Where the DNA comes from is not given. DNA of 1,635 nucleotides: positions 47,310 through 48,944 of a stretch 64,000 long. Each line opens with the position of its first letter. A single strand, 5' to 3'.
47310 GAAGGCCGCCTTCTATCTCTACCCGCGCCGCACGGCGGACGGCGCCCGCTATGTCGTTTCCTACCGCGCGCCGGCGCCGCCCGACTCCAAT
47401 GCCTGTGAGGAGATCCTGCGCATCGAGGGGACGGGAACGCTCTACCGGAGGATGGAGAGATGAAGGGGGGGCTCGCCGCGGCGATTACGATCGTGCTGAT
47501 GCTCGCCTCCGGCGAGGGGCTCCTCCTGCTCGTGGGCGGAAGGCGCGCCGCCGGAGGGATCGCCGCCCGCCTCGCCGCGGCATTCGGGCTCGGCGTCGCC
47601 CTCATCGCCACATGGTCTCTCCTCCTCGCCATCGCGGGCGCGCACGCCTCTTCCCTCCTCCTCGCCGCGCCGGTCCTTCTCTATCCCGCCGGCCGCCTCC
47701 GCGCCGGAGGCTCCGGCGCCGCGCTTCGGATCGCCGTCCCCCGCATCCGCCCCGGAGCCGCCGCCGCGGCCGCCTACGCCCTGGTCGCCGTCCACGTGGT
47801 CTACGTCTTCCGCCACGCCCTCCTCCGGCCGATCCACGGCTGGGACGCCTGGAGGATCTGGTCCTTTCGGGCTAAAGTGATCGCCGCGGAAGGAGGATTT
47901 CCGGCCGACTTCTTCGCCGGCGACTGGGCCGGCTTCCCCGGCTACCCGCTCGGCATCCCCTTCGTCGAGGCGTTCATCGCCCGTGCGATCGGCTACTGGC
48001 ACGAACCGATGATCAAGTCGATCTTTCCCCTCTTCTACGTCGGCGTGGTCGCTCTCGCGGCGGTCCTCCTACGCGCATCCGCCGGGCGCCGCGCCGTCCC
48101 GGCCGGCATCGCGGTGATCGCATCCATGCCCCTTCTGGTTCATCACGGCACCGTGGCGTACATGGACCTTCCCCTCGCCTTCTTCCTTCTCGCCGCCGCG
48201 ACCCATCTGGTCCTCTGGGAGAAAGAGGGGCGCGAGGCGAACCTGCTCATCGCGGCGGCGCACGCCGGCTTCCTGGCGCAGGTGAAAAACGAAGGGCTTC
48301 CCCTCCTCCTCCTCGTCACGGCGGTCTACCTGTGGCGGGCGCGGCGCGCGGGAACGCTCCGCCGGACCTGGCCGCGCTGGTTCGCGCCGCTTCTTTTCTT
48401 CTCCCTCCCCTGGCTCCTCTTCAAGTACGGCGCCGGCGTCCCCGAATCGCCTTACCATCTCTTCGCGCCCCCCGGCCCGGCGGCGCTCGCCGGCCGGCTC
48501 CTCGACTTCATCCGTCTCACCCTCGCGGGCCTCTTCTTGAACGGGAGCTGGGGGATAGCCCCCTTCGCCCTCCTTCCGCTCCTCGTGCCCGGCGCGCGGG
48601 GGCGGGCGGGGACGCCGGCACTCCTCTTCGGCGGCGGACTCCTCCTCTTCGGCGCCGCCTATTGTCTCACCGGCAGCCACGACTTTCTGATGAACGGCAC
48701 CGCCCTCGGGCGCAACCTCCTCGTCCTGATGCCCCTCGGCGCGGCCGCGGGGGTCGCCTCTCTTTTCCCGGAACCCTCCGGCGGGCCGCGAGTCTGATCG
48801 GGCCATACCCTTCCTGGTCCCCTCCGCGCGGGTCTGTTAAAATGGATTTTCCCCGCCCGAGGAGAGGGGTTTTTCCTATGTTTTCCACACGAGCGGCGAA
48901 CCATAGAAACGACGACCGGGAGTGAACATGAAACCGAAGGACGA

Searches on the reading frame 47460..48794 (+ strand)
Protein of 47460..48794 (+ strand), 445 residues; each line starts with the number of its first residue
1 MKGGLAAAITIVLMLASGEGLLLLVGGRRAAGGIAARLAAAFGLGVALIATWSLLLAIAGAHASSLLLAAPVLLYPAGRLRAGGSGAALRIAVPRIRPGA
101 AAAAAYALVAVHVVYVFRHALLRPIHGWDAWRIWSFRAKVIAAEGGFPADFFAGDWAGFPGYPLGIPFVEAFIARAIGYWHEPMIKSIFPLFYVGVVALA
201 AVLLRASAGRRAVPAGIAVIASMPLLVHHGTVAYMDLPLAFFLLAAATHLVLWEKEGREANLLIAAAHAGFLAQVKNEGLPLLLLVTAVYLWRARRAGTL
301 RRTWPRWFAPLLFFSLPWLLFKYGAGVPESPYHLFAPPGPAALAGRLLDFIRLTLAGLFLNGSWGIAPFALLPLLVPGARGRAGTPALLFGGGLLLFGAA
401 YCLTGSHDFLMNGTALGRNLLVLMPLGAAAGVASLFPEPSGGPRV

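Call 69: search_protein_families(library=pfam, proteins=[window:47460-48794:+], max_evalue=0.001)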
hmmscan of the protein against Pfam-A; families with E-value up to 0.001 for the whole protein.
window:47460-48794:+ (445 aa): 1 family
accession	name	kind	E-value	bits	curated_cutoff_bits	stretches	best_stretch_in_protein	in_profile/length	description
PF02366.24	PMT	-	0.0002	21.5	22.7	1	191-321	91-233/245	Dolichyl-phosphate-mannose-protein mannosyltransferase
